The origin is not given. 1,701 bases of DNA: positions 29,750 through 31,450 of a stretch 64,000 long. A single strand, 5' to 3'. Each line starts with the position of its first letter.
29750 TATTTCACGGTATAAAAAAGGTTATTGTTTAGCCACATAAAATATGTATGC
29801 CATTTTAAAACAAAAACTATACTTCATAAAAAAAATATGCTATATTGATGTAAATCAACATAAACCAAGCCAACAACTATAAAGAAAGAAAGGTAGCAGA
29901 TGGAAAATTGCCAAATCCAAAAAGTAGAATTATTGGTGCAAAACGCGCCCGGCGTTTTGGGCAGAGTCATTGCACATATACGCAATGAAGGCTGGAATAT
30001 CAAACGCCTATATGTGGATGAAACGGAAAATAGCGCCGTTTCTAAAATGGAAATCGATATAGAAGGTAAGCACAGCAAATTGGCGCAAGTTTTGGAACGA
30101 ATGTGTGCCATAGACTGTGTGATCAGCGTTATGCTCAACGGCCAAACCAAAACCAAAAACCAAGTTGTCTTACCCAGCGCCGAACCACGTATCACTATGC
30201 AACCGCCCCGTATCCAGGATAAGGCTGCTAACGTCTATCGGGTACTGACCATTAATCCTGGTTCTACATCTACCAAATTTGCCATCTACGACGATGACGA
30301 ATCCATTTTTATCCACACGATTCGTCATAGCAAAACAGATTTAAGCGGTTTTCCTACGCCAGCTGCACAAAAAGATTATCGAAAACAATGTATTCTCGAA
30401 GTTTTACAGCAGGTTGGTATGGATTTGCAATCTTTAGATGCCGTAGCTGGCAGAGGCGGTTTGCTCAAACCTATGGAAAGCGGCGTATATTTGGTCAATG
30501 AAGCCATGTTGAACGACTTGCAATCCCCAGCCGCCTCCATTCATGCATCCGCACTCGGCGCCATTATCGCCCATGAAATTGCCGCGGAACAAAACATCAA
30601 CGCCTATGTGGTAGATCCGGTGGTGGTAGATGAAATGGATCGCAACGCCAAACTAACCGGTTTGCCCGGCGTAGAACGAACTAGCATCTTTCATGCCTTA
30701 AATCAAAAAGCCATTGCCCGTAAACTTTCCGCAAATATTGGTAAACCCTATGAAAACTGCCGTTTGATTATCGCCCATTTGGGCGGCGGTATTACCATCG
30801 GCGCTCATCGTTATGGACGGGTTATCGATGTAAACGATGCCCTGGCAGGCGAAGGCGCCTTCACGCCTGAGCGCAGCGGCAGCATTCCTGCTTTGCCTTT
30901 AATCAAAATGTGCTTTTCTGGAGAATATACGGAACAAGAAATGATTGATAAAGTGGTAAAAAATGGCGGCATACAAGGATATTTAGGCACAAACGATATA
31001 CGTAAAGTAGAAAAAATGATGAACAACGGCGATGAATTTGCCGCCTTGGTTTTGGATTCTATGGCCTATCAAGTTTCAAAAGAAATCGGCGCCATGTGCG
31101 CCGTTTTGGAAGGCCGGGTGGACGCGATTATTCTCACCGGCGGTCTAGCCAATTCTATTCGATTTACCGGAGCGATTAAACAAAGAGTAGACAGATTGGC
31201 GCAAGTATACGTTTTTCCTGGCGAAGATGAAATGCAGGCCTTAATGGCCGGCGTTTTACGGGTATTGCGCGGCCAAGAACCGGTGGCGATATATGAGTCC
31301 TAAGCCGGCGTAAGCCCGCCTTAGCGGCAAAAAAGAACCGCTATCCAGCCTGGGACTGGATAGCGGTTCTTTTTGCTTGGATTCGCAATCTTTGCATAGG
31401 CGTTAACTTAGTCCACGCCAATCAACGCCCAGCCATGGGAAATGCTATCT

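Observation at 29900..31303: ACT-domain fused to a butyrate-kinase-type acyl kinase, with no partner phosphotransacylase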

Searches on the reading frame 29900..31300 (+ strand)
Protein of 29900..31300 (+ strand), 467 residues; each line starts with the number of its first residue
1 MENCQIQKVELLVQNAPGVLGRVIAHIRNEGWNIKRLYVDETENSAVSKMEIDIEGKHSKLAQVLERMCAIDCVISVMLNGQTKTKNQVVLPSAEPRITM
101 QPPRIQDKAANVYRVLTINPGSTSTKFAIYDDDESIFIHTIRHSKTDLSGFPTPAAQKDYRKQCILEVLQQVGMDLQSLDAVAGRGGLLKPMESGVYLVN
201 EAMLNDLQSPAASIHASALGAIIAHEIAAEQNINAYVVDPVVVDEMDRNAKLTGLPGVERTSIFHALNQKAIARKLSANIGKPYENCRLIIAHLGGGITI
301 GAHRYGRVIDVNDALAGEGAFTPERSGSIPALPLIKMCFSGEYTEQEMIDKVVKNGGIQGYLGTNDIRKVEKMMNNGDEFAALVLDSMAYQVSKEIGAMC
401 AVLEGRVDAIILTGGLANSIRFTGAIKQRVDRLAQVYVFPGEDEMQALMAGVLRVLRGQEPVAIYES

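Call 3: search_protein_families(library=pfam, proteins=[window:29900-31300:+], max_evalue=10)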
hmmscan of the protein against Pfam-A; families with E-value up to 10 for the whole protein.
window:29900-31300:+ (467 aa): 7 families
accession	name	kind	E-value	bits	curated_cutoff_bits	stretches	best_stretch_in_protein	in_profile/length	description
PF00871.23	Acetate_kinase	-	3.4e-22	79.1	22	2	263-417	176-333/392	Acetokinase family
PF22629.2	ACT_AHAS_ss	-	1.1e-10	42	27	1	10-75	2-66/67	AHAS small subunit-like ACT domain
PF01869.26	BcrAD_BadFG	-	2.4e-06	27.7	31.5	2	121-211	6-89/271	BadF/BadG/BcrA/BcrD ATPase family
PF13291.12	ACT_4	-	8.3e-06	26.8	27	1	8-77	8-78/80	ACT domain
PF13710.12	ACT_5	-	6.7e-05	23.1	27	1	15-68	1-53/62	ACT domain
PF01842.31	ACT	-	0.0006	20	27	1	9-71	3-64/66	ACT domain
PF00480.26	ROK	-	0.0081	16.1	22.9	1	365-435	195-263/294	ROK family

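Call 4: search_protein_families(library=ncbifam, proteins=[window:29900-31300:+], max_evalue=10)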
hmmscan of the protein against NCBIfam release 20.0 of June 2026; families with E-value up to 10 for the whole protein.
window:29900-31300:+ (467 aa): 18 families
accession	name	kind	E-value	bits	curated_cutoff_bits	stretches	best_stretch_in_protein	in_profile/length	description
NF002834.0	PRK03011.1-5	subfamily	2.3e-150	500.7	222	1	112-466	2-356/357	butyrate kinase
TIGR02707.1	butyr_kinase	equivalog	6.4e-149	495.7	289.1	1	114-461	1-348/351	butyrate kinase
TIGR00016.1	ackA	subfamily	3.3e-25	88.7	293.4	2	261-418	181-340/405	acetate/propionate family kinase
NF009045.0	PRK12379.1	equivalog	4.4e-17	61.9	580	1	262-419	172-330/402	propionate kinase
NF009099.0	PRK12440.1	equivalog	3.9e-16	59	693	1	262-421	176-336/397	acetate/propionate family kinase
NF009063.0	PRK12397.1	equivalog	4.9e-15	55.1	659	1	262-426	176-342/404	acetate/propionate family kinase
NF005520.0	PRK07157.1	equivalog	6.5e-11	42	561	1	263-419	177-333/400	acetate kinase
NF005462.0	PRK07058.1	equivalog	3.6e-10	39.4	486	1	258-418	174-330/396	acetate/propionate family kinase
TIGR00119.1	acolac_sm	equivalog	6e-10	39.3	56.9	1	9-77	5-73/158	acetolactate synthase small subunit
NF008864.0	PRK11895.1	equivalog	6e-10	39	119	1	9-78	6-75/164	acetolactate synthase small subunit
NF008362.0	PRK11152.1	equivalog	0.0071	16.2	68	1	7-74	4-73/85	acetolactate synthase 2 small subunit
NF005233.0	PRK06737.1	equivalog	0.012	15.7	102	1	10-52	6-48/76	ACT domain-containing protein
NF003361.0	PRK04435.1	equivalog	0.016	15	131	1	5-82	69-147/148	ACT domain-containing protein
NF005111.0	PRK06545.2-3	equivalog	0.028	13.4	344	1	7-64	303-361/371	prephenate dehydrogenase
NF005113.0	PRK06545.2-5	equivalog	0.039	12.9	497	1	3-56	309-362/378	prephenate dehydrogenase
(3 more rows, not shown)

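Call 8: find_homologous_proteins(query=window:29900-31300:+, max_evalue=1e-10)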
Query window:29900-31300:+ (467 aa): 8000 proteins with E <= 1e-10 among 8000 candidates; the best 120 are listed.
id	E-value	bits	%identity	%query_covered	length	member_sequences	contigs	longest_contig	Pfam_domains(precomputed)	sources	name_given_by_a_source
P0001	0.0e+0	1033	100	100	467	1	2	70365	PF01869.27,PF00871.24,PF22629.3,PF13291.13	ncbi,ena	-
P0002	3.4e-229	779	75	99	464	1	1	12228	PF00871.24,PF22629.3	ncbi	-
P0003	3.9e-218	743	73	99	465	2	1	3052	PF00871.24,PF22629.3,PF13291.13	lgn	-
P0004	7.6e-217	738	70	99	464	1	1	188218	PF00871.24,PF22629.3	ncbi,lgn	-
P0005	1.3e-216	738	72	99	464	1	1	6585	PF01869.27,PF00871.24,PF22629.3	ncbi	-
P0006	1.2e-215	734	72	99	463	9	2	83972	PF00871.24,PF22629.3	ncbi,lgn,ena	-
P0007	1.8e-215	734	72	99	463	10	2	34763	PF00871.24,PF22629.3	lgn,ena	-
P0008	8.0e-215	732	71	99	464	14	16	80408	PF01869.27,PF00871.24,PF22629.3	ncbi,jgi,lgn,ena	jgi:butyrate kinase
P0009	1.4e-214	731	71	99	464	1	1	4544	PF00871.24,PF22629.3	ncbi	-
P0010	7.3e-214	729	70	99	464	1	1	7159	PF00871.24,PF22629.3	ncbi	-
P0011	4.1e-213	726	71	99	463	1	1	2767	PF00871.24,PF22629.3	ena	-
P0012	1.3e-211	721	69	99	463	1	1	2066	PF01869.27,PF00871.24,PF22629.3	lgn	-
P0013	2.8e-211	720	70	99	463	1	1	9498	PF00871.24,PF22629.3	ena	-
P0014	4.5e-210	716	70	99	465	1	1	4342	PF00871.24,PF22629.3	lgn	-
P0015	4.9e-209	713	70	99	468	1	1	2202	PF01869.27,PF00871.24,PF22629.3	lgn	-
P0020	2.4e-203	694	68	99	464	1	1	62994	PF00871.24,PF22629.3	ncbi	-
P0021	2.8e-203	694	67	99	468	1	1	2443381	PF01869.27,PF00871.24,PF22629.3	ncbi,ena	-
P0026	5.1e-202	690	68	100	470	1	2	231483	PF00871.24,PF22629.3,PF13291.13,PF13710.13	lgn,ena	-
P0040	2.1e-198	678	67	99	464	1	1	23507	PF00871.24,PF22629.3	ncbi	-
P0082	2.5e-190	651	63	100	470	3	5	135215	PF00871.24,PF22629.3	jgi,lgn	jgi:butyrate kinase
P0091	1.7e-189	648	63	99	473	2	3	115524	PF00871.24,PF22629.3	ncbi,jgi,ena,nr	ncbi:MAG: butyrate kinase [Treponema sp.]|nr:butyrate kinase [Treponema sp.]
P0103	2.3e-188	645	63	100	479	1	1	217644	PF00871.24,PF22629.3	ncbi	-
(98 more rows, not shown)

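Call 10: find_encoding_contigs(protein=P0001, flank=10000, max_places=4)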
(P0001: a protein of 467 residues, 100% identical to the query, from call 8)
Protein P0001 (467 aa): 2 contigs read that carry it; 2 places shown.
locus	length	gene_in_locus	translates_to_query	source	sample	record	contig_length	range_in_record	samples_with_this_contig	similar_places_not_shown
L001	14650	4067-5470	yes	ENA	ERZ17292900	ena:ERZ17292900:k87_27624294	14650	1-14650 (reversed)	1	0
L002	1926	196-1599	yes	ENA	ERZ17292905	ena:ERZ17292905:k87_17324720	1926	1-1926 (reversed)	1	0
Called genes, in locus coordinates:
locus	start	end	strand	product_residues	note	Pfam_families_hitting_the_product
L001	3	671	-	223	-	?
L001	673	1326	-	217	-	PF02390:Methyltransf_4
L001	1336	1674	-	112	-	-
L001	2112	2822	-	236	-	-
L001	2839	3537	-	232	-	PF12847:Methyltransf_18, PF04816:TrmK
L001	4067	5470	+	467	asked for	PF13291:ACT_4 (weak), PF22629:ACT_AHAS_ss, PF01869:BcrAD_BadFG (faint), PF00871:Acetate_kinase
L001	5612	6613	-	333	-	PF02653:BPD_transp_2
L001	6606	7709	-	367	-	PF02653:BPD_transp_2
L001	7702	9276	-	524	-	PF00005:ABC_tran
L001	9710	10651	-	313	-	PF02779:Transket_pyr, PF02780:Transketolase_C, PF22613:Transketolase_C_1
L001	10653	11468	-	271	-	PF00456:Transketolase_N, PF13292:DXP_synthase_N, PF09364:XFP_N (weak), PF00676:E1_dh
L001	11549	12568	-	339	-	PF03462:PCRF, PF00472:RF-1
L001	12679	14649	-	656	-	?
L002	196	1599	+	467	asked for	PF13291:ACT_4 (weak), PF22629:ACT_AHAS_ss, PF01869:BcrAD_BadFG (faint), PF00871:Acetate_kinase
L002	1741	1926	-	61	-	?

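Call 17: search_protein_representatives(protein=window:29900-31300:+)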
Query: 467 residues. Proteins with E-value up to 0.001 (for the whole library): 5472; up to 1e-10: 2235; up to 1e-30: 703. The best 150 are listed.
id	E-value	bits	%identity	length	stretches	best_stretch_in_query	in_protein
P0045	5.1e-197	671.4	67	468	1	2-466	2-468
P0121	5.4e-134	463.7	43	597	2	115-466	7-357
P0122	7.8e-117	407.2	54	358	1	110-462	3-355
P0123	1.2e-105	370.4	48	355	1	114-462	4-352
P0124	3.2e-105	368.9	48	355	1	114-461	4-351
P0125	2.9e-103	362.5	48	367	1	115-465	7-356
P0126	5.6e-103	361.6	48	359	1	113-465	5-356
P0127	2.8e-102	359.3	49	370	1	113-461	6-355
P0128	3.2e-102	359.0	51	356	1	114-466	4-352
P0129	4.7e-101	355.2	39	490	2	155-466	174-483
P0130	1.3e-100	353.8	47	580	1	113-465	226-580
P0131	1.3e-100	353.8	49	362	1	113-464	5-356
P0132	2.0e-100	353.1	49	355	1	113-465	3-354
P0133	6.1e-100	351.5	47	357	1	113-466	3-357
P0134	1.2e-98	347.3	48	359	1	113-465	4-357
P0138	1.3e-96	340.6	46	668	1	109-466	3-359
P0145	5.5e-94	331.9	48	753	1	112-466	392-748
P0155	2.9e-91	322.9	47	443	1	114-465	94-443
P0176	2.3e-87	310.1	45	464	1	111-462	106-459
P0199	9.5e-85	301.5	42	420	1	104-463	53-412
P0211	2.0e-83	297.1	44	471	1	113-466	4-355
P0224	3.6e-82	293.0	44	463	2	109-370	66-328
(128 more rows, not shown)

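Call 18: search_protein_families(library=pfam, proteins=[P0121, P0129, P0130, P0176, P0155, P0224, P0199, P0211, P0138, P0145], max_evalue=0.01)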
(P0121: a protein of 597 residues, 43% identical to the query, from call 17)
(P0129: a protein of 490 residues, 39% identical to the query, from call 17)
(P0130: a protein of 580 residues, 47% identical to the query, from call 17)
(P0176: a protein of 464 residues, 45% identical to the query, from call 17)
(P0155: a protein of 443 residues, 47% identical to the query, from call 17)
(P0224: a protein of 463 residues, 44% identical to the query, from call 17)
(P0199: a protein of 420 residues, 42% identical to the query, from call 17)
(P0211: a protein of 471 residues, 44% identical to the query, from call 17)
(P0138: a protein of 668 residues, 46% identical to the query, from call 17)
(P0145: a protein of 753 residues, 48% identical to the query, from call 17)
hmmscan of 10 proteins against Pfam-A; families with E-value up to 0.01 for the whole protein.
P0121 (597 aa): 2 families
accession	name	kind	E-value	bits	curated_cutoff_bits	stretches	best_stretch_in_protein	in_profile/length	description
PF00871.23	Acetate_kinase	-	4.4e-28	98.5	22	2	153-308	174-333/392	Acetokinase family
PF00480.26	ROK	-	0.00027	21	22.9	0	255-322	194-259/294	ROK family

P0129 (490 aa): 2 families
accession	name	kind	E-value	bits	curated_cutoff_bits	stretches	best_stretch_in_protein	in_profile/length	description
PF00871.23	Acetate_kinase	-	4.1e-18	65.6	22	1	291-448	185-348/392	Acetokinase family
PF00480.26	ROK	-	0.0074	16.3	22.9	0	383-448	196-259/294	ROK family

P0130 (580 aa): 3 families
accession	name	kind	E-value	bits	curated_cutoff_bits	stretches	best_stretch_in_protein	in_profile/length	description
PF01515.24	PTA_PTB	-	4.2e-23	82.7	24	1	26-201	158-315/319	Phosphate acetyl/butaryl transferase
PF00871.23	Acetate_kinase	-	1.4e-17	63.9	22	1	378-547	178-350/392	Acetokinase family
PF01869.26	BcrAD_BadFG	-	0.00089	19.3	31.5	0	485-545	186-245/271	BadF/BadG/BcrA/BcrD ATPase family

P0176 (464 aa): 3 families
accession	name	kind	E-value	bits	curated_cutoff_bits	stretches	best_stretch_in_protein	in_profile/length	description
PF00871.23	Acetate_kinase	-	2.8e-17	62.9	22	1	279-427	197-348/392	Acetokinase family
PF15607.11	Ntox44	-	0.0056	17.5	24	0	38-69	45-76/104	Bacterial toxin 44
PF01515.24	PTA_PTB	-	0.0071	16.2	24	0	1-82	237-314/319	Phosphate acetyl/butaryl transferase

P0155 (443 aa): 4 families
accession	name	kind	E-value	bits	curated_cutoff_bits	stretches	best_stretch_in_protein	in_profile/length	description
PF00871.23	Acetate_kinase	-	5.2e-23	81.8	22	1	244-394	177-333/392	Acetokinase family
PF01817.26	CM_2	-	1e-15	58.1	27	1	7-81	1-79/80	Chorismate mutase type II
PF14527.11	LAGLIDADG_WhiA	-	0.00074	20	23.2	0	12-64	31-82/93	WhiA LAGLIDADG-like domain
PF14239.11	RRXRR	-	0.0022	18.3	25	1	78-130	36-88/174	RRXRR protein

P0224 (463 aa): 2 families
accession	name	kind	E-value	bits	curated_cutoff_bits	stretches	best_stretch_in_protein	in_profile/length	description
PF00871.23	Acetate_kinase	-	6.5e-17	61.7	22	2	218-344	173-300/392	Acetokinase family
PF01869.26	BcrAD_BadFG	-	0.0055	16.7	31.5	0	363-427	180-244/271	BadF/BadG/BcrA/BcrD ATPase family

P0199 (420 aa): 2 families
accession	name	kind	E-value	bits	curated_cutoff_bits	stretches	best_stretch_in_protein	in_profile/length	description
PF00871.23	Acetate_kinase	-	5.4e-16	58.7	22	1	208-374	173-341/392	Acetokinase family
PF05525.19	Branch_AA_trans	-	0.00094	18.7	22.3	1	2-56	373-427/429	Branched-chain amino acid transport protein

P0211 (471 aa): 3 families
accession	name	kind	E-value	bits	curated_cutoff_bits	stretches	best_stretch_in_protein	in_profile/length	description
PF00871.23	Acetate_kinase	-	3.3e-16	59.4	22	1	150-320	172-348/392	Acetokinase family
PF08666.17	SAF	-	1.2e-07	32.6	21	1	396-464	3-61/63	SAF domain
PF00480.26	ROK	-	5.8e-05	23.2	22.9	1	255-319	196-258/294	ROK family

P0138 (668 aa): 2 families
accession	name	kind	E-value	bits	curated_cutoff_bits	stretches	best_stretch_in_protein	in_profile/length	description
PF04392.18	ABC_sub_bind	-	1e-35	123.8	25.9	1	380-660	17-291/293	ABC transporter substrate binding protein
PF00871.23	Acetate_kinase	-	1.6e-17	63.7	22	1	154-316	174-340/392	Acetokinase family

P0145 (753 aa): 2 families
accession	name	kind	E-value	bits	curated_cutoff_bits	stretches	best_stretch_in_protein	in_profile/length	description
PF01515.24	PTA_PTB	-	2.6e-21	76.8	24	1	26-332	7-279/319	Phosphate acetyl/butaryl transferase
PF00871.23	Acetate_kinase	-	2.3e-07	30.3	22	1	552-706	185-341/392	Acetokinase family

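Call 20: find_related_loci(query=A1, collection=genome_contigs, flank=10000)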
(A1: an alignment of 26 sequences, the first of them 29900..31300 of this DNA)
Query A1 (467 aa) in genome_contigs; peptide patterns used: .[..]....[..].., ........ (x = any residue, [..] = any of these).
600 stretches matched a pattern (row limit reached: there are more); 597 encode a relative of the query (tblastn E <= 1e-3); the best 80 are kept; 80 distinct loci.
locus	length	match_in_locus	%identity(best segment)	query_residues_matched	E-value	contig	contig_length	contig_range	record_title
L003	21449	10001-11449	62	5-466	0e+0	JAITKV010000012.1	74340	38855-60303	MAG: Spirochaetaceae bacterium isolate Pcl387_bin77 k119_137688, whole genome shotgun sequence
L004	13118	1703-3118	63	5-465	0e+0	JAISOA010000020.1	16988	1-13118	MAG: Spirochaetaceae bacterium isolate Iy174_bin21 k119_1911042, whole genome shotgun sequence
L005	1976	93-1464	60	6-465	1e-154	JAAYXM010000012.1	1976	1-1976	MAG: Clostridiales bacterium isolate AS06rmzACSIP_149 27067_AS06, whole genome shotgun sequence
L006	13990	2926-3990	55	111-465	2e-133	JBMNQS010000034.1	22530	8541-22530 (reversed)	MAG: Christensenellales bacterium isolate SBF912SR1HQ0042 scaffold_7133_c1, whole genome shotgun sequence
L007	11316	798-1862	56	111-465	2e-131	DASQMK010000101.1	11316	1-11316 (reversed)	MAG TPA_asm: Metabacillus sp. isolate SMAG_U10746 k141_568, whole genome shotgun sequence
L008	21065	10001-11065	55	111-465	5e-130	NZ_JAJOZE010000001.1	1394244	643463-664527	Metabacillus kandeliae strain GX 13764 1, whole genome shotgun sequence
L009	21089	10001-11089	54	100-465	9e-129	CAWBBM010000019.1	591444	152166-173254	MAG: uncultured Bacillaceae bacterium isolate MFD02923.bin.1.85 genome assembly, contig: contig_42378, whole genome shot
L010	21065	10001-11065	54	111-465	1e-128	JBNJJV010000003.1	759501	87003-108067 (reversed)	MAG: Bacillota bacterium isolate BLK81 3, whole genome shotgun sequence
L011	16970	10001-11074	56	108-465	1e-128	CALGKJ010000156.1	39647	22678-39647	MAG: uncultured Clostridia bacterium isolate N1_Bin_Bin_25_1 genome assembly, contig: c_000002006169, whole genome shotg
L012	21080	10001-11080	55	97-465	1e-127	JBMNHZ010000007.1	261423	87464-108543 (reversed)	MAG: Lutisporaceae bacterium isolate SBF912LR0HQ0046 contig_32512, whole genome shotgun sequence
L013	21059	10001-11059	56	113-465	2e-127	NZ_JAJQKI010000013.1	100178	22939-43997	Bacillus pinisoli strain GXH0341 13, whole genome shotgun sequence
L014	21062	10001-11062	57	112-465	1e-127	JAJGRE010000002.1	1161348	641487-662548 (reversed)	Calditrichales bacterium MX18-03 contig2_1161348bp, whole genome shotgun sequence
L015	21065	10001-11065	55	111-465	3e-127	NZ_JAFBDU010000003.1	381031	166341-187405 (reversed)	Metabacillus crassostreae strain DSM 24486 Ga0454033_03, whole genome shotgun sequence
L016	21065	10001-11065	54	111-465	6e-127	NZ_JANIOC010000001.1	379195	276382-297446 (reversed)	Rossellomorea sp. SC111 NODE_1_length_379195_cov_87.224078, whole genome shotgun sequence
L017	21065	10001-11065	54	112-466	8e-127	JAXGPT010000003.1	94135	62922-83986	MAG: Bacillota bacterium isolate AnMBR.bin309 bin309_3, whole genome shotgun sequence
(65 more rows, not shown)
